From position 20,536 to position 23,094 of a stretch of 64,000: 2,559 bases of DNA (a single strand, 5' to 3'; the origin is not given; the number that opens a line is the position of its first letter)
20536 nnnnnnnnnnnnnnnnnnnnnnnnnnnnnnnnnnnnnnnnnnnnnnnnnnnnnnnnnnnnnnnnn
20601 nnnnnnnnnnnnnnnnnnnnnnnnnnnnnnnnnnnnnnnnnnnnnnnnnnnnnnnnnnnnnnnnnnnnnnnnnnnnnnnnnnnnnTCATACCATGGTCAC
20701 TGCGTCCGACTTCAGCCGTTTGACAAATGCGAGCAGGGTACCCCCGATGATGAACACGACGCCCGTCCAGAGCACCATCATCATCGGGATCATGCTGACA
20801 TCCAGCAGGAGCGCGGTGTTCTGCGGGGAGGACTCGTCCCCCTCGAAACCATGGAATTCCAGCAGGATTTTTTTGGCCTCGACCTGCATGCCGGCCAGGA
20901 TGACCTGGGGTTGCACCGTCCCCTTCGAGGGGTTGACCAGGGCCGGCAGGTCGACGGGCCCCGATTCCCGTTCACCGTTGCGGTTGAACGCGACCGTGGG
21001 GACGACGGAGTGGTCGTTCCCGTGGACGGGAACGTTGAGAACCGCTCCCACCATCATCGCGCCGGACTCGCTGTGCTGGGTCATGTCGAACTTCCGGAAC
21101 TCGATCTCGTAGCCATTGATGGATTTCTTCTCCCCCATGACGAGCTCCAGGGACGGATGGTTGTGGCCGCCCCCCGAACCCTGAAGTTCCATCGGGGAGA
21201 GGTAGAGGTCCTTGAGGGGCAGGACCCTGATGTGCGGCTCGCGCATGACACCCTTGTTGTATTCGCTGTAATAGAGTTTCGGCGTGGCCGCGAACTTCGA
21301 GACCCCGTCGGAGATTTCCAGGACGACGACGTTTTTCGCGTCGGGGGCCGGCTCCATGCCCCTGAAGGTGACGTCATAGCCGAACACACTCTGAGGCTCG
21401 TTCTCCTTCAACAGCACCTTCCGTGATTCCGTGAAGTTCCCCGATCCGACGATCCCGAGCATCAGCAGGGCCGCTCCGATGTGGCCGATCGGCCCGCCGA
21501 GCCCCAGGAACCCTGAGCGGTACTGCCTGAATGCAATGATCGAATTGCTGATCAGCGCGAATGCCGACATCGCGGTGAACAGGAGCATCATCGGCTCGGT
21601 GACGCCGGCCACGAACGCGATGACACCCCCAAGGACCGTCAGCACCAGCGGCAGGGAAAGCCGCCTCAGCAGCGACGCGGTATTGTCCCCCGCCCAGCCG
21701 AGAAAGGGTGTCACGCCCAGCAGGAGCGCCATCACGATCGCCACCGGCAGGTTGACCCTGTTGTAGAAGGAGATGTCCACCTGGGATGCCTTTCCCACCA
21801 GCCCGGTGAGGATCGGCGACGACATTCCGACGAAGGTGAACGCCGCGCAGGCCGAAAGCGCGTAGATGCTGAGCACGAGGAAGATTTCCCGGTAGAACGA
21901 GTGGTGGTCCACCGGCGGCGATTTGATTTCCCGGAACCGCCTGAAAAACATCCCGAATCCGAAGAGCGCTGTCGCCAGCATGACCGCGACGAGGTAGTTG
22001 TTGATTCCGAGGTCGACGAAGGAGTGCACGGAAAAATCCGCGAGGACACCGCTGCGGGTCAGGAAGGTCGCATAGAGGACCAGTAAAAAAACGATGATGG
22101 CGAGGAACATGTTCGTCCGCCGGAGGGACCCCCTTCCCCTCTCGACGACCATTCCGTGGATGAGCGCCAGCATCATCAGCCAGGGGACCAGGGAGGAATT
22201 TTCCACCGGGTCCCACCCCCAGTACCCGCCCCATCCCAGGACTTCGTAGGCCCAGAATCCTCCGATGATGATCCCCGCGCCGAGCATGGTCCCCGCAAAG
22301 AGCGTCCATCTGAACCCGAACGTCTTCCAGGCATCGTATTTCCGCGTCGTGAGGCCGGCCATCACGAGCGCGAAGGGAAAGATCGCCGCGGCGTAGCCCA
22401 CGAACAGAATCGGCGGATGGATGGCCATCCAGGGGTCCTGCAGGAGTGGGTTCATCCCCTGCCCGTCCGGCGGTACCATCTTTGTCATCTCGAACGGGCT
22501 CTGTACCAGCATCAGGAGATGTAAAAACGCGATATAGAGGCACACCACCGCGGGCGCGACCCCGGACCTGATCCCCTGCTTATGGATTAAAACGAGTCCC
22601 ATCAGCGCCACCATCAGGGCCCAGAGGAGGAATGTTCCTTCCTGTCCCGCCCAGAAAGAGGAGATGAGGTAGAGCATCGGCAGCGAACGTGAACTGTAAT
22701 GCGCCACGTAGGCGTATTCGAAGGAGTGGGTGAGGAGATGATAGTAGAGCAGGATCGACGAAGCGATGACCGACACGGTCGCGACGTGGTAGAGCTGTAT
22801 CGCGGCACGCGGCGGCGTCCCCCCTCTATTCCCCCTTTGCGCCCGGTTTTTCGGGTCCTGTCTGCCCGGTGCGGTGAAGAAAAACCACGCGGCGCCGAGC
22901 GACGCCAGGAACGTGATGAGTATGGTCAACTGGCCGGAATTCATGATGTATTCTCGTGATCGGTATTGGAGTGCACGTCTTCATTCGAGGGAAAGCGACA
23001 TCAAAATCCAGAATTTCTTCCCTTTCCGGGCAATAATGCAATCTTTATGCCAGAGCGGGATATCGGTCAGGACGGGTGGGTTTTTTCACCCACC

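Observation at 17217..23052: Sigma-54-promoted operon coupling a CcmF heme lyase to a heme-c sensor kinase and an NtrC-type activator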

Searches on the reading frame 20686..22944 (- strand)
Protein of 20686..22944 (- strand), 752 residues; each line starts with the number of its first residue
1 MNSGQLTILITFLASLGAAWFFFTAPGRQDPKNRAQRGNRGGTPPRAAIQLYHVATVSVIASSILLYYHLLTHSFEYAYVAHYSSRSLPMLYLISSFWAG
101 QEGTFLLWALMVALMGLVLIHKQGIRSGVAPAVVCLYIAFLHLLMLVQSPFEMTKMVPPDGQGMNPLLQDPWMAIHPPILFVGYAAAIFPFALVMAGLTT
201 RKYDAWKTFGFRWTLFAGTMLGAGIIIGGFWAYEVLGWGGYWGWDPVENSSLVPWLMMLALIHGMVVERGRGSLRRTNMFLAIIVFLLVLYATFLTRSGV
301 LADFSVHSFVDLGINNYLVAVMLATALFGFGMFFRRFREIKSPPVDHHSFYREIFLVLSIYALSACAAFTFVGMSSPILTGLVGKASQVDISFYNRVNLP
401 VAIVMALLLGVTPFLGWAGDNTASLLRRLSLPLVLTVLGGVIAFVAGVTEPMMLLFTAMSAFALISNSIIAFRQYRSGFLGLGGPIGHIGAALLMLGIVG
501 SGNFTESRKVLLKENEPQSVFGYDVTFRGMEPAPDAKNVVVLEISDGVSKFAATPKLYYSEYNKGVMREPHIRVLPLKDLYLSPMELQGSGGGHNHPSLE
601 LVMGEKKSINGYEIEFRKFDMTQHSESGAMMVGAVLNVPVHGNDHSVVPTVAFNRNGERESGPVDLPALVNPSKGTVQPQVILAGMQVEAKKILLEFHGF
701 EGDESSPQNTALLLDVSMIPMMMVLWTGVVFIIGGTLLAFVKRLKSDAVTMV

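Call 7: search_protein_families(library=pfam, proteins=[window:20686-22944:-], max_evalue=0.01)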
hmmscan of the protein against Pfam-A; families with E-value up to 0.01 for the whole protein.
window:20686-22944:- (752 aa): 2 families
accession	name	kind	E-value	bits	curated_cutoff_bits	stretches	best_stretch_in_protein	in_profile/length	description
PF01578.25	Cytochrom_C_asm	-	1.2e-32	113.7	29.9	1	98-298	1-206/212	Cytochrome C assembly protein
PF16327.10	CcmF_C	-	5.1e-17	62.5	28.7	1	345-583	26-282/323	Cytochrome c-type biogenesis protein CcmF C-terminal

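Call 14: find_encoding_contigs(protein=window:20686-22944:-, flank=10000, max_places=6)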
Protein window:20686-22944:- (752 aa): no gene with exactly this product is on record in the collection.

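Call 15: find_homologous_proteins(query=window:20686-22944:-, max_evalue=0.00001)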
Query window:20686-22944:- (752 aa): 7986 proteins with E <= 0.00001 among 8000 candidates; the best 120 are listed.
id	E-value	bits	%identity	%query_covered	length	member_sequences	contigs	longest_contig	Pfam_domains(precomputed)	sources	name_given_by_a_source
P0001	0.0e+0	1588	94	100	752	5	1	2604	PF16327.11,PF01578.26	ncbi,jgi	-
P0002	0.0e+0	1453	85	100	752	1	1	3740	PF16327.11,PF01578.26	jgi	jgi:cytochrome c-type biogenesis protein CcmF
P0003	0.0e+0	1364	80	100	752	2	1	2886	PF16327.11,PF01578.26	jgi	-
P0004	0.0e+0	1353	79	100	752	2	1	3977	PF16327.11,PF01578.26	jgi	-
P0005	0.0e+0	1306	76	100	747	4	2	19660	PF16327.11,PF01578.26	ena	-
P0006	0.0e+0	1279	74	100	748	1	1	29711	PF16327.11,PF01578.26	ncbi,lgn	-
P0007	0.0e+0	1275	74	100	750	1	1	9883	PF16327.11,PF01578.26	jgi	jgi:cytochrome c-type biogenesis protein CcmF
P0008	0.0e+0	1248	73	100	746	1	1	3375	PF16327.11,PF01578.26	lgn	-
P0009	0.0e+0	1232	72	100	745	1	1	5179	PF16327.11,PF01578.26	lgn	-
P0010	0.0e+0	1195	70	100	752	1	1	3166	PF16327.11,PF01578.26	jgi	jgi:cytochrome c-type biogenesis protein CcmF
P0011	0.0e+0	1143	73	91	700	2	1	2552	PF16327.11,PF01578.26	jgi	jgi:cytochrome c-type biogenesis protein CcmF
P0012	0.0e+0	1082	65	99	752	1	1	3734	PF16327.11,PF01578.26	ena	-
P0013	1.6e-290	984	59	99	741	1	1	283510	PF16327.11,PF01578.26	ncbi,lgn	-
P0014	7.3e-289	978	60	99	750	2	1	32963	PF16327.11,PF01578.26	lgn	-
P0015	9.9e-289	978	59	100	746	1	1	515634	PF16327.11,PF01578.26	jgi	jgi:cytochrome c-type biogenesis protein CcmF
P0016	4.5e-288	976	58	100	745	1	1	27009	PF16327.11,PF01578.26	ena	-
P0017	1.6e-286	971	60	99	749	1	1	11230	PF16327.11,PF01578.26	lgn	-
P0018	6.0e-286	969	58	99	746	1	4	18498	PF16327.11,PF01578.26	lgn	-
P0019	8.4e-285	965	58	100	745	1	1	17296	PF16327.11,PF01578.26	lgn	-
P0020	1.3e-284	964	59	99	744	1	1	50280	PF16327.11,PF01578.26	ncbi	-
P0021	2.4e-284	963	58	99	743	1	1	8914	PF16327.11,PF01578.26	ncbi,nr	ncbi:MAG: cytochrome c biogenesis protein CcsA [Ignavibacteriae bacterium]|nr:cytochrome c biogenesi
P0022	2.9e-284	963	60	99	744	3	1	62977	PF16327.11,PF01578.26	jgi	-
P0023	3.0e-284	963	58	99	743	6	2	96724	PF16327.11,PF01578.26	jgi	jgi:cytochrome c-type biogenesis protein CcmF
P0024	1.6e-281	954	57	100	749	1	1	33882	PF16327.11,PF01578.26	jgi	jgi:cytochrome c-type biogenesis protein CcmF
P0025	5.1e-280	949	58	99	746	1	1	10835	PF16327.11,PF01578.26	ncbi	-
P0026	1.5e-279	948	60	99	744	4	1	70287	PF16327.11,PF01578.26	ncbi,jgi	jgi:cytochrome c-type biogenesis protein CcmF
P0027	1.9e-279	947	57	99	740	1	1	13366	PF16327.11,PF01578.26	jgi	-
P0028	3.1e-279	947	59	99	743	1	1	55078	PF16327.11,PF01578.26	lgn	-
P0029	1.5e-278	944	57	100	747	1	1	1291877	PF16327.11,PF01578.26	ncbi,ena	-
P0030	4.4e-278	943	55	99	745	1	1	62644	PF16327.11,PF01578.26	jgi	jgi:cytochrome c-type biogenesis protein CcmF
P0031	5.6e-278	942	59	91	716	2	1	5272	PF16327.11,PF01578.26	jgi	-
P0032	9.9e-278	942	58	99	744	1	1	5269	PF16327.11,PF01578.26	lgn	-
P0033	8.3e-277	939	76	73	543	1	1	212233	PF16327.11,PF01578.26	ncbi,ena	-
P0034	3.3e-276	937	56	99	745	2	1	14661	PF16327.11,PF01578.26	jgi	jgi:cytochrome c-type biogenesis protein CcmF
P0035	5.4e-276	936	57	99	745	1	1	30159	PF16327.11,PF01578.26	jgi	-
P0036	6.7e-276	936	57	99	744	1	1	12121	PF16327.11,PF01578.26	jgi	jgi:cytochrome c-type biogenesis protein CcmF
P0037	6.9e-276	936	58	99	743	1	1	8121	PF16327.11,PF01578.26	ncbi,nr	ncbi:MAG: cytochrome c biogenesis protein CcsA [Ignavibacteriales bacterium]|nr:cytochrome c biogene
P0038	1.3e-275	935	56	99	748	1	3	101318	PF16327.11,PF01578.26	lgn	-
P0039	1.5e-275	934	58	99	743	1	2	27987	PF16327.11,PF01578.26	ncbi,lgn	-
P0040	3.6e-275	933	57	99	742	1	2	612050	PF16327.11,PF01578.26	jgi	jgi:cytochrome c-type biogenesis protein CcmF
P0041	1.2e-274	931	56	100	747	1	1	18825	PF16327.11,PF01578.26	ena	-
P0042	2.1e-274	931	57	100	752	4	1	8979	PF16327.11,PF01578.26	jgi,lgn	jgi:cytochrome c-type biogenesis protein CcmF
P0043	3.6e-274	930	55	99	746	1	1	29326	PF16327.11,PF01578.26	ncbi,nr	ncbi:MAG: cytochrome c biogenesis protein CcsA [Ignavibacteriae bacterium]|nr:cytochrome c biogenesi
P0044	5.3e-274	929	57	99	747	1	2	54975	PF16327.11,PF01578.26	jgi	jgi:cytochrome c-type biogenesis protein CcmF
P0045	1.4e-273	928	56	99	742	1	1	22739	PF16327.11,PF01578.26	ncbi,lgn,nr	ncbi:MAG: hypothetical protein EPO24_16165 [Bacteroidetes bacterium]|nr:MAG: hypothetical protein EP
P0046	2.9e-273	927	57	99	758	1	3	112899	PF16327.11,PF01578.26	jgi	-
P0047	3.0e-273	927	57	99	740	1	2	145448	PF16327.11,PF01578.26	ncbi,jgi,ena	-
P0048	4.1e-273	926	57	99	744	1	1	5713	PF16327.11,PF01578.26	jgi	jgi:cytochrome c-type biogenesis protein CcmF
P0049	5.2e-273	926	56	99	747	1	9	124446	PF16327.11,PF01578.26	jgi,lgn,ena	jgi:cytochrome c-type biogenesis protein CcmF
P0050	1.0e-272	925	61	59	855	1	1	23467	PF16327.11,PF01578.26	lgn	-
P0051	1.8e-272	924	58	93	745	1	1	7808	PF16327.11,PF01578.26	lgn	-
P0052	4.6e-272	923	57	99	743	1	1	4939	PF16327.11,PF01578.26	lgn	-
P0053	2.8e-271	920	57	99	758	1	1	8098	PF16327.11,PF01578.26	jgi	jgi:cytochrome c-type biogenesis protein CcmF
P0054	3.4e-271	920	56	99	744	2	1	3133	PF16327.11,PF01578.26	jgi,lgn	-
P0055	2.0e-270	917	56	99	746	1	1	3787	PF16327.11,PF01578.26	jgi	jgi:cytochrome c-type biogenesis protein CcmF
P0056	8.7e-270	915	56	99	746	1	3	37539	PF16327.11,PF01578.26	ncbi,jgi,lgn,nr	ncbi:MAG: hypothetical protein FJ218_04300 [Ignavibacteria bacterium]|nr:hypothetical protein [Ignav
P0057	8.8e-270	915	56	100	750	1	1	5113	PF16327.11,PF01578.26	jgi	jgi:cytochrome c-type biogenesis protein CcmF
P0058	2.4e-269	914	55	100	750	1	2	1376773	PF16327.11,PF01578.26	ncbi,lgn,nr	ncbi:MAG: cytochrome c biogenesis protein CcsA [Ignavibacteriales bacterium]|nr:cytochrome c biogene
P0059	8.7e-269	912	56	99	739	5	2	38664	PF16327.11,PF01578.26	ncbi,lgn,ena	ncbi:MAG TPA: cytochrome c biogenesis protein CcsA [Bacteroidota bacterium]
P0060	9.5e-269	912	56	99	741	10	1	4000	PF16327.11,PF01578.26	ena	-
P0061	2.6e-268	911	54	99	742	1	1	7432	PF16327.11,PF05140.20,PF01578.26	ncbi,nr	ncbi:MAG TPA: cytochrome c biogenesis protein CcsA [Bacteroidota bacterium]|nr:cytochrome c biogenes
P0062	1.2e-267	908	54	99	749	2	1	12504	PF16327.11,PF01578.26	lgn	-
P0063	1.3e-266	905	56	99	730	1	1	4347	PF16327.11,PF01578.26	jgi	jgi:cytochrome c-type biogenesis protein CcmF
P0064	1.4e-266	905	58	93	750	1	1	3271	PF16327.11,PF01578.26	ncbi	-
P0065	5.8e-264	896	58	94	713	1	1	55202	PF16327.11,PF01578.26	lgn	-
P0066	1.1e-263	895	55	99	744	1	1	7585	PF16327.11,PF01578.26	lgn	-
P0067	1.4e-263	895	54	99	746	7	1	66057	PF16327.11,PF01578.26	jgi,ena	-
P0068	3.4e-263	894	55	99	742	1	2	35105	PF16327.11,PF01578.26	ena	-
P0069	3.7e-263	893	60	89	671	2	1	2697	PF16327.11,PF01578.26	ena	-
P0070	8.4e-263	892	52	99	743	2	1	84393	PF16327.11,PF01578.26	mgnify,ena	mgnify:CR=1 FL=1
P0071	1.6e-262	891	54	99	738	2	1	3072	PF16327.11,PF01578.26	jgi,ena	-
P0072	1.1e-261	889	56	99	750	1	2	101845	PF16327.11,PF01578.26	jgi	jgi:cytochrome c-type biogenesis protein CcmF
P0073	1.6e-261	888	56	99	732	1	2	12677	PF16327.11,PF01578.26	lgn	-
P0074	3.6e-261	887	58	92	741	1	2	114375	PF16327.11,PF01578.26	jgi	jgi:cytochrome c-type biogenesis protein CcmF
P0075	1.0e-260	885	54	99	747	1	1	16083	PF16327.11,PF01578.26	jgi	jgi:cytochrome c-type biogenesis protein CcmF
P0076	2.8e-260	884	55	99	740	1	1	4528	PF16327.11,PF01578.26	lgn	-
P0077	6.1e-259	880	53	96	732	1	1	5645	PF16327.11,PF01578.26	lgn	-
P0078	2.9e-258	877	55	99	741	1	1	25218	PF16327.11,PF01578.26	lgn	-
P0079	5.2e-258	876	55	99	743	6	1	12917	PF16327.11,PF01578.26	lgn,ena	-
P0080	5.4e-258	876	59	63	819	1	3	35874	PF16327.11,PF01578.26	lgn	-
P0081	1.8e-257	875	54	99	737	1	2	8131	PF16327.11,PF01578.26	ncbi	-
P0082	2.2e-257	874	56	91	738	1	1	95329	PF16327.11,PF01578.26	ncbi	ncbi:MAG: cytochrome c biogenesis protein CcsA [Bacteroidota bacterium]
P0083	7.9e-257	873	55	99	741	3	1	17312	PF16327.11,PF01578.26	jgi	jgi:cytochrome c-type biogenesis protein CcmF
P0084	2.5e-256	871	54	100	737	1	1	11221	PF16327.11,PF01578.26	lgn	-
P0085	4.4e-256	870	55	99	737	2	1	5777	PF16327.11,PF01578.26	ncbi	-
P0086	5.1e-256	870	53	99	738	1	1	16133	PF16327.11,PF01578.26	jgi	jgi:cytochrome c-type biogenesis protein CcmF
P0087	7.9e-256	869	55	99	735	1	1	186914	PF16327.11,PF01578.26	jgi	jgi:cytochrome c-type biogenesis protein CcmF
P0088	2.5e-255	868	54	99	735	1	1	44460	PF16327.11,PF01578.26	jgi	jgi:cytochrome c-type biogenesis protein CcmF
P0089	6.4e-255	866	54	99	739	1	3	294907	PF16327.11,PF01578.26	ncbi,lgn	-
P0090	8.3e-255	866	56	99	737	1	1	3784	PF16327.11,PF01578.26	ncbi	-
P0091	8.6e-255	866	54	99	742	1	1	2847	PF16327.11,PF01578.26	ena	-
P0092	6.1e-254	863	54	99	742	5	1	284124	PF16327.11,PF01578.26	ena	-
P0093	9.6e-254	862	52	100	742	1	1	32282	PF16327.11,PF01578.26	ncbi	-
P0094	1.5e-253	862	52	99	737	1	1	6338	PF16327.11,PF01578.26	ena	-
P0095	1.1e-252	859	53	99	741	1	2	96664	PF16327.11,PF01578.26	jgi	jgi:cytochrome c-type biogenesis protein CcmF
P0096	1.5e-252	858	53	99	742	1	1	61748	PF16327.11,PF01578.26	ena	-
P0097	8.1e-252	856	53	100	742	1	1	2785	PF16327.11,PF01578.26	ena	-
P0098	1.0e-251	856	59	87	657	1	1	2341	PF16327.11,PF01578.26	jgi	jgi:cytochrome c-type biogenesis protein CcmF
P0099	5.3e-251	853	53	99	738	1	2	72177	PF16327.11,PF01578.26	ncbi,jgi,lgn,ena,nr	ncbi:MAG TPA: cytochrome c biogenesis protein CcsA [Bacteroidota bacterium]|nr:cytochrome c biogenes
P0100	2.8e-250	851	55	99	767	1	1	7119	PF16327.11,PF01578.26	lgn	-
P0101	8.0e-247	839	54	99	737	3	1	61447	PF16327.11,PF01578.26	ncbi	-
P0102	1.8e-246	838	56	93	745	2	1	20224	PF16327.11,PF01578.26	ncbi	-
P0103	3.0e-246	838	52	99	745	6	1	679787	PF16327.11,PF01578.26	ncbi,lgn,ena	-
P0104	8.3e-245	833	51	99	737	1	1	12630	PF16327.11,PF01578.26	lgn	-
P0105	3.4e-244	831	55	90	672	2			PF16327.11,PF01578.26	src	-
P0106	3.6e-243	827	52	99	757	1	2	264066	PF16327.11,PF01578.26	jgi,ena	jgi:cytochrome c-type biogenesis protein CcmF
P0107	3.2e-242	824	53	99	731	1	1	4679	PF16327.11,PF01578.26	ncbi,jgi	-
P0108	6.4e-241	820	54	91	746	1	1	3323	PF16327.11,PF01578.26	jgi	-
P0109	4.0e-240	817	54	92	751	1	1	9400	PF16327.11,PF01578.26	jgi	jgi:cytochrome c-type biogenesis protein CcmF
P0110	3.0e-238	811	50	99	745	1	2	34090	PF16327.11,PF01578.26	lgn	-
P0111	1.6e-234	799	57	86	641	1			PF16327.11,PF01578.26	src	-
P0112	2.2e-231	788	61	79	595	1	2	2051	PF16327.11,PF01578.26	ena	-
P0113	1.3e-225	769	54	84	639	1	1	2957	PF16327.11,PF01578.26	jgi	jgi:cytochrome c-type biogenesis protein CcmF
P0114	9.9e-205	700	46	99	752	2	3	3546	PF16327.11,PF01578.26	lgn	-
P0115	2.1e-204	699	45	99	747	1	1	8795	PF16327.11,PF01578.26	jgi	jgi:cytochrome c-type biogenesis protein CcmF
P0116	2.8e-204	699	45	99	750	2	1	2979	PF16327.11,PF01578.26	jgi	jgi:cytochrome c-type biogenesis protein CcmF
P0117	1.5e-203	696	45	99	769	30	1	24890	PF16327.11,PF01578.26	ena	-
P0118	3.1e-203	695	46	97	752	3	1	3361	PF16327.11,PF01578.26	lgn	-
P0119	1.5e-202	693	46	99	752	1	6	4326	PF16327.11,PF01578.26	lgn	-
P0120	2.1e-202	693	45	99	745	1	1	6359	PF16327.11,PF01578.26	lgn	-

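Call 16: find_encoding_contigs(protein=P0006, flank=10000, max_places=2)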
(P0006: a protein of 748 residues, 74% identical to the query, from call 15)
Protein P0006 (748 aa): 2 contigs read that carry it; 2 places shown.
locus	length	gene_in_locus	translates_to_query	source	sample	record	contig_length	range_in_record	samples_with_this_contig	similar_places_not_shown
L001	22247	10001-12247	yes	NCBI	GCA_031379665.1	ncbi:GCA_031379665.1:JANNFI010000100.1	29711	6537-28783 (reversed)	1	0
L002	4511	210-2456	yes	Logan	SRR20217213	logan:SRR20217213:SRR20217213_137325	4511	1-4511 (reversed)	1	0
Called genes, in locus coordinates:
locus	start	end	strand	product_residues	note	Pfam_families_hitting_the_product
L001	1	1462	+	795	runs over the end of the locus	?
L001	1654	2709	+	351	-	PF02805:Ada_Zn_binding, PF12833:HTH_18, PF02870:Methyltransf_1N (weak), PF01035:DNA_binding_1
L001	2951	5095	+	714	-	PF06452:CBM9_1 (weak), PF19313:DUF5916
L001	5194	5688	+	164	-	PF14376:Haem_bd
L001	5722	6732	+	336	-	PF00248:Aldo_ket_red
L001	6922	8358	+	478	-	PF08448:PAS_4, PF13188:PAS_8 (faint), PF00989:PAS, PF08448:PAS_4, PF13426:PAS_9, PF08447:PAS_3, PF00512:HisKA, PF02518:HATPase_c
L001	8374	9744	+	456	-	PF00072:Response_reg, PF00158:Sigma54_activat, PF14532:Sigma54_activ_2, PF07728:AAA_5 (weak), PF25601:AAA_lid_14, PF02954:HTH_8 (weak)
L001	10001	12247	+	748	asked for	PF01578:Cytochrom_C_asm, PF16327:CcmF_C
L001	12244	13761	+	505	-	PF00512:HisKA, PF02518:HATPase_c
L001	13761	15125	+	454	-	PF00072:Response_reg, PF00158:Sigma54_activat, PF14532:Sigma54_activ_2, PF00004:AAA, PF07724:AAA_2, PF07728:AAA_5, PF25601:AAA_lid_14, PF02954:HTH_8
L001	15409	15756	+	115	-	PF00072:Response_reg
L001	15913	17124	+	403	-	PF14522:Cytochrome_C7 (faint), PF14537:Cytochrom_c3_2 (faint), PF09699:Paired_CXXCH_1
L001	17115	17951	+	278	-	-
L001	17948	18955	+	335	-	PF25021:TEN_NHL (faint), PF01436:NHL (faint), PF06739:SBBP (faint), PF08450:SGL (faint), PF17170:DUF5128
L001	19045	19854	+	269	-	PF14537:Cytochrom_c3_2 (faint), PF09699:Paired_CXXCH_1 (weak)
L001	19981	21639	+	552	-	-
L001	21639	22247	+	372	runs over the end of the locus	PF01436:NHL (faint), PF01731:Arylesterase (faint), PF06739:SBBP (faint), PF08450:SGL (faint), PF25021:TEN_NHL (faint), PF17170:DUF5128 (faint)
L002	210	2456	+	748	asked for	PF01578:Cytochrom_C_asm, PF16327:CcmF_C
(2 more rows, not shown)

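Call 17: find_encoding_contigs(protein=P0013, flank=10000, max_places=2)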
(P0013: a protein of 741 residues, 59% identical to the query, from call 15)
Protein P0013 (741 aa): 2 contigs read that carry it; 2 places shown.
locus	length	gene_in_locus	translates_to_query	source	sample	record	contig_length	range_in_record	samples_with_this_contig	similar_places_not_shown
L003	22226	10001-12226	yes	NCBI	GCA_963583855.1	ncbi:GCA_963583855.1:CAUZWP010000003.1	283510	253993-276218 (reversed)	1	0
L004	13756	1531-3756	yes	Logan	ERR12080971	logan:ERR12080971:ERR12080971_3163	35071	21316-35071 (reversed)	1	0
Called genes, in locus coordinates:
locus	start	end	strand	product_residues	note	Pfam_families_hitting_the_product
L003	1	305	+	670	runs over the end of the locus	PF09699:Paired_CXXCH_1 (faint), PF14522:Cytochrome_C7 (faint), PF14537:Cytochrom_c3_2 (faint), PF02085:Cytochrom_CIII (weak), PF22113:Mtrc-MtrF_II-IV_dom (weak)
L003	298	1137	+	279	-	PF01292:Ni_hydr_CYTB (faint)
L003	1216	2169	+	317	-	PF01012:ETF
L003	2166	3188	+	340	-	PF01012:ETF, PF00766:ETF_alpha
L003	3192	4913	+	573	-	PF02771:Acyl-CoA_dh_N, PF02770:Acyl-CoA_dh_M, PF00441:Acyl-CoA_dh_1, PF22924:ACOX_C_alpha1 (weak), PF08028:Acyl-CoA_dh_2, PF12186:AcylCoA_dehyd_C (weak)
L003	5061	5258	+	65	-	-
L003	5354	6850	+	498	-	PF03264:Cytochrom_NNT, PF14522:Cytochrome_C7 (faint), PF14537:Cytochrom_c3_2 (faint)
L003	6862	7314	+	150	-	PF00355:Rieske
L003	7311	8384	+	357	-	PF00033:Cytochrome_B, PF13631:Cytochrom_B_N_2, PF00032:Cytochrom_B_C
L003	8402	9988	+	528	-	PF09699:Paired_CXXCH_1 (faint), PF13435:Cytochrome_C554 (faint), PF14522:Cytochrome_C7 (faint), PF22113:Mtrc-MtrF_II-IV_dom (faint), PF00684:DnaJ_CXXCXGXG (faint), PF14537:Cytochrom_c3_2 (weak)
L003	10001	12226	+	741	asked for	PF01578:Cytochrom_C_asm, PF16327:CcmF_C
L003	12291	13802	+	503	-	PF00512:HisKA, PF02518:HATPase_c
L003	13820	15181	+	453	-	PF00072:Response_reg, PF00158:Sigma54_activat, PF14532:Sigma54_activ_2, PF00004:AAA (weak), PF07724:AAA_2, PF07728:AAA_5, PF25601:AAA_lid_14, PF02954:HTH_8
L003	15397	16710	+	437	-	PF14522:Cytochrome_C7 (faint), PF09699:Paired_CXXCH_1, PF14537:Cytochrom_c3_2 (weak), PF09699:Paired_CXXCH_1 (weak)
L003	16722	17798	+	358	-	-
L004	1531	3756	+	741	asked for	PF01578:Cytochrom_C_asm, PF16327:CcmF_C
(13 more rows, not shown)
